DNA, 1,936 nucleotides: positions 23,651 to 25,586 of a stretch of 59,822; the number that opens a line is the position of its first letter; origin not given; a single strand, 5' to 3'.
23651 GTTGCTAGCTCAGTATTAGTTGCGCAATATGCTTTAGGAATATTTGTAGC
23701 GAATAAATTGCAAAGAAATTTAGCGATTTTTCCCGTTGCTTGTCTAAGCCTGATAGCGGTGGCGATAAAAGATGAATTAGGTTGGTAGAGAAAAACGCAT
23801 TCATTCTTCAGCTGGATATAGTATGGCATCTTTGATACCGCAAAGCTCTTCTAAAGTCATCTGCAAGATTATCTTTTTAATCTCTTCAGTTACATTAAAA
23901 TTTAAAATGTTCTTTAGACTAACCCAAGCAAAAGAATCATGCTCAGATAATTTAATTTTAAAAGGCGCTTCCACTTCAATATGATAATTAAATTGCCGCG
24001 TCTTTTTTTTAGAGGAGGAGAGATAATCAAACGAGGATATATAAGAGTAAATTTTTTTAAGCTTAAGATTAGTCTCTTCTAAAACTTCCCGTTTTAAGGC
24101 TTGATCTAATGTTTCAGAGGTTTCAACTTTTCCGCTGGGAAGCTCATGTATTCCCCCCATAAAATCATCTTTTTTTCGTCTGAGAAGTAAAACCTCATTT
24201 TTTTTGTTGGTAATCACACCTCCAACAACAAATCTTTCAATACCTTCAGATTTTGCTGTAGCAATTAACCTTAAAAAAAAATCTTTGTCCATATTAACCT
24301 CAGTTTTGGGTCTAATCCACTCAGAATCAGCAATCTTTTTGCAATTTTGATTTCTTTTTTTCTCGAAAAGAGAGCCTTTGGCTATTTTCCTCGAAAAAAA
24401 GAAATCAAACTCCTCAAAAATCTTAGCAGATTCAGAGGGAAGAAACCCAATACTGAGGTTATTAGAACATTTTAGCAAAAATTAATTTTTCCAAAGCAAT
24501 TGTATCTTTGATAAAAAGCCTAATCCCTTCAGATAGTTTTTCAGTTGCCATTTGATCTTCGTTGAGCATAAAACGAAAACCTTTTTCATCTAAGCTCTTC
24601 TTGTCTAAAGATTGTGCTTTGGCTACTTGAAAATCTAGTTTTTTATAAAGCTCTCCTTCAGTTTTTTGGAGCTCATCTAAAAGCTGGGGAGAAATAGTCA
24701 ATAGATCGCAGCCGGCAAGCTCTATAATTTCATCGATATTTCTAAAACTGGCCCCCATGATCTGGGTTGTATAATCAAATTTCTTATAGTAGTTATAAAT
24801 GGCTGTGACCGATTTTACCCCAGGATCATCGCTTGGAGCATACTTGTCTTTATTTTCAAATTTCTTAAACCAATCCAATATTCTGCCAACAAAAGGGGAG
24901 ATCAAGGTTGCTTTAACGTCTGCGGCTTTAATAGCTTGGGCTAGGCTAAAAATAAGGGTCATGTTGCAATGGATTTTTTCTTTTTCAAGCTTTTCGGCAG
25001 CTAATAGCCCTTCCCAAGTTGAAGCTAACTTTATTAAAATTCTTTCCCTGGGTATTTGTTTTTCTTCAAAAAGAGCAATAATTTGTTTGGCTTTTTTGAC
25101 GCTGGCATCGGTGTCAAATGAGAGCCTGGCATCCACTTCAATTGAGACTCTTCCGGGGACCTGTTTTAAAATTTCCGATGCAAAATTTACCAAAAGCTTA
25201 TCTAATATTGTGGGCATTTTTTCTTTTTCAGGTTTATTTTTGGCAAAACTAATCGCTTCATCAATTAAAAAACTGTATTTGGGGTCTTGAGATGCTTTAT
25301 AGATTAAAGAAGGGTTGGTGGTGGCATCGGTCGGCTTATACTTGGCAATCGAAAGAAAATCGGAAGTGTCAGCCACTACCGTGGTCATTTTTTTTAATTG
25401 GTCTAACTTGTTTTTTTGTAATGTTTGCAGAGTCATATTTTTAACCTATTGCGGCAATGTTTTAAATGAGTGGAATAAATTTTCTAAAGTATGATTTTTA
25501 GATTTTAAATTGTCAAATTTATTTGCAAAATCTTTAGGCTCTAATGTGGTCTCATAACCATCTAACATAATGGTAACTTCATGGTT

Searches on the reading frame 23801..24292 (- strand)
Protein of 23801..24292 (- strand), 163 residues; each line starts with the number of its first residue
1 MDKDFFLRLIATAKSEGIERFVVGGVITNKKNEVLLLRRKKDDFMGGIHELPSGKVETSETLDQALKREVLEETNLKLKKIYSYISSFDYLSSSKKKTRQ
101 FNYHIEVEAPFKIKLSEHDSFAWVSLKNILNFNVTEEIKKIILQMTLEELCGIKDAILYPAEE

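Call 28: find_homologous_proteins(query=window:23801-24292:-)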
Query window:23801-24292:- (163 aa): 73 proteins with E <= 0.001 among 205 candidates.
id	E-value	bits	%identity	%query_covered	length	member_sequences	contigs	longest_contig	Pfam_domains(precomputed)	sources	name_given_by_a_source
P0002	6.4e-99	346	100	100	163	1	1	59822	PF00293.35,PF14815.13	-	-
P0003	2.1e-41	159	54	87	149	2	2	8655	PF00293.35,PF14815.13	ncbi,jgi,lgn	-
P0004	2.7e-41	159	55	87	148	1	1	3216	PF00293.35,PF14815.13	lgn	-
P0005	6.6e-41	158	55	87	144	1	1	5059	PF00293.35,PF14815.13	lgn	-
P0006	1.4e-40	157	61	84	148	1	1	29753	PF00293.35,PF14815.13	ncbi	-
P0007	2.1e-40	156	54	87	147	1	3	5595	PF00293.35,PF14815.13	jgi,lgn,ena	-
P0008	2.3e-40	156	55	87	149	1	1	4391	PF00293.35,PF14815.13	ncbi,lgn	-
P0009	3.8e-40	155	55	87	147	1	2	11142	PF00293.35,PF14815.13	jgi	jgi:8-oxo-dGTP diphosphatase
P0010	7.8e-40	154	54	91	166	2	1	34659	PF00293.35,PF14815.13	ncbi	-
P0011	1.9e-39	153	59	75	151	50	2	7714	PF00293.35,PF14815.13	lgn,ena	-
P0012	2.3e-39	153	54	87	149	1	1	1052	PF00293.35,PF14815.13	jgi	jgi:8-oxo-dGTP diphosphatase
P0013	1.0e-38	151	55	85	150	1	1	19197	PF00293.35,PF14815.13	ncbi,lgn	-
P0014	1.6e-38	150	53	87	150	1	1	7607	PF00293.35,PF14815.13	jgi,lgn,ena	-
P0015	3.2e-38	149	55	84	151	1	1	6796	PF00293.35,PF14815.13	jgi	-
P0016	4.7e-38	148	53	87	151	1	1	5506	PF00293.35,PF14815.13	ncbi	-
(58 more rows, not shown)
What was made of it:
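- Nudix homologues are 142-172 aa and cover the 163-aa version (call 28).
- Tried and rejected: The Nudix homologue search reached at most 61% identity (call 28).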

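Call 70: search_protein_families(library=ncbifam, proteins=[window:23801-24292:-], max_evalue=0.00001)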
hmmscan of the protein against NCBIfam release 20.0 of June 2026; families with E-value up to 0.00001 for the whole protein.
window:23801-24292:- (163 aa): 13 families
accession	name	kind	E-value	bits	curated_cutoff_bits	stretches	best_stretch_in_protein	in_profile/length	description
NF006530.0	PRK08999.1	equivalog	5e-16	58.6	245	1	22-148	8-131/315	Nudix family hydrolase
TIGR00586.1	mutt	equivalog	3.5e-15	56.1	97.9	1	23-143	8-125/129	8-oxo-dGTP diphosphatase MutT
NF008044.0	PRK10776.1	equivalog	2.5e-14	53.3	148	1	22-106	6-88/130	8-oxo-dGTP diphosphatase MutT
NF007834.0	PRK10546.1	equivalog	3.3e-13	49.6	156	1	25-134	8-114/135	pyrimidine (deoxy)nucleoside triphosphate diphosphatase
NF006961.0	PRK09438.1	equivalog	3e-08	33.3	103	1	26-145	14-145/151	dihydroneopterin triphosphate diphosphatase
NF001299.0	PRK00241.1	equivalog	5.9e-08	32.5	158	1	29-87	143-198/263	NAD(+) diphosphatase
TIGR02705.1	nudix_YtkD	equivalog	1.2e-07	31.4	154.4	1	47-108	46-104/156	RNA deprotection pyrophosphohydrolase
NF001938.0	PRK00714.1-5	equivalog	4.2e-07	29.5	116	1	19-81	12-79/172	RNA pyrophosphohydrolase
NF001937.0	PRK00714.1-4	equivalog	4.7e-07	29.6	139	1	20-83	8-67/161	RNA pyrophosphohydrolase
NF012016.0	PRK15472.1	equivalog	1.4e-06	28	95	1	20-143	4-136/141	nucleoside triphosphatase NudI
NF041652.1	Nud_hyd_Dein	equivalog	2.6e-06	27.7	200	1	22-81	15-77/152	Nudix hydrolase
NF001934.0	PRK00714.1-1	equivalog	3.7e-06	26.5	241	0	20-91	8-75/176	RNA pyrophosphohydrolase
NF003785.0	PRK05379.1-1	equivalog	5.1e-06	25.9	418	0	31-81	213-262/347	bifunctional nicotinamide-nucleotide adenylyltransferase/Nudix hydroxylase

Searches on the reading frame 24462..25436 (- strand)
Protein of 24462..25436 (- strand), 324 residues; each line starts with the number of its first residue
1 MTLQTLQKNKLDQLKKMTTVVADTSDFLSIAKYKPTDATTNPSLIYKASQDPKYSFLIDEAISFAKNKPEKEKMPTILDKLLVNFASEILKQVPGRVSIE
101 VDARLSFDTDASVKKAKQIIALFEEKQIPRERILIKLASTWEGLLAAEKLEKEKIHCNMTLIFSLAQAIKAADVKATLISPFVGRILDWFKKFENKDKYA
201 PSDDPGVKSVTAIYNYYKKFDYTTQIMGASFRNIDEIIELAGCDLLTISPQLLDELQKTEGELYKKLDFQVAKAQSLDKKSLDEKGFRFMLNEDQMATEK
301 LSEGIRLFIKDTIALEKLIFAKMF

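Call 11: find_encoding_contigs(protein=window:24462-25436:-, flank=10000, max_places=6)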
Protein window:24462-25436:- (324 aa): no gene with exactly this product is on record in the collection.

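Call 70: search_protein_families(library=ncbifam, proteins=[window:24462-25436:-], max_evalue=0.00001)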
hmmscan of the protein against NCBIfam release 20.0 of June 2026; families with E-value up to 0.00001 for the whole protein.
window:24462-25436:- (324 aa): 10 families
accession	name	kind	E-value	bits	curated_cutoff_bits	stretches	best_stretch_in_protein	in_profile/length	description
TIGR00874.1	talAB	equivalog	2.6e-140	467.3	396.2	1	9-323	1-317/317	transaldolase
NF008965.0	PRK12309.1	equivalog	6.2e-131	437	550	1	7-322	2-322/392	transaldolase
NF009001.0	PRK12346.1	subfamily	9.8e-126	419.6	439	1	9-323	2-316/316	transaldolase A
TIGR00875.1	fsa_talC_mipB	equivalog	4.2e-20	72.1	245.95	1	84-259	41-195/213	fructose-6-phosphate aldolase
NF002881.0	PRK03343.1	subfamily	9.9e-15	54.5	367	1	38-173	43-178/370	transaldolase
NF003026.0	PRK03903.1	equivalog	4.5e-13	49.1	344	1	32-174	27-166/323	transaldolase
TIGR00876.1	tal_mycobact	equivalog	1.9e-11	43.9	233.75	1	36-177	30-171/350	transaldolase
NF007080.0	PRK09533.1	equivalog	4.7e-09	34.7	712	1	90-167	100-172/949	bifunctional transaldolase/phosoglucose isomerase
NF009296.0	PRK12653.1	subfamily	1e-08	35.3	306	1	130-248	79-186/220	fructose-6-phosphate aldolase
NF009299.0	PRK12656.1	equivalog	1.5e-06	27.9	214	1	98-253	56-193/222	fructose-6-phosphate aldolase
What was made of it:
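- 24460..24464 (.): 5-bp target-site duplication TATTA of copy B. On the minus strand it reads TAATA, and its TAA (24464-24462) is the tal stop codon. The tal protein aligns to the very end of the TIGR00874 profile (call 70).
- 24462..25436 (-): tal (transaldolase), complete. Its stop codon lies in the duplicated target. Call 70 (467 bits; residues 9-323 against profile positions 1-317 of 317)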
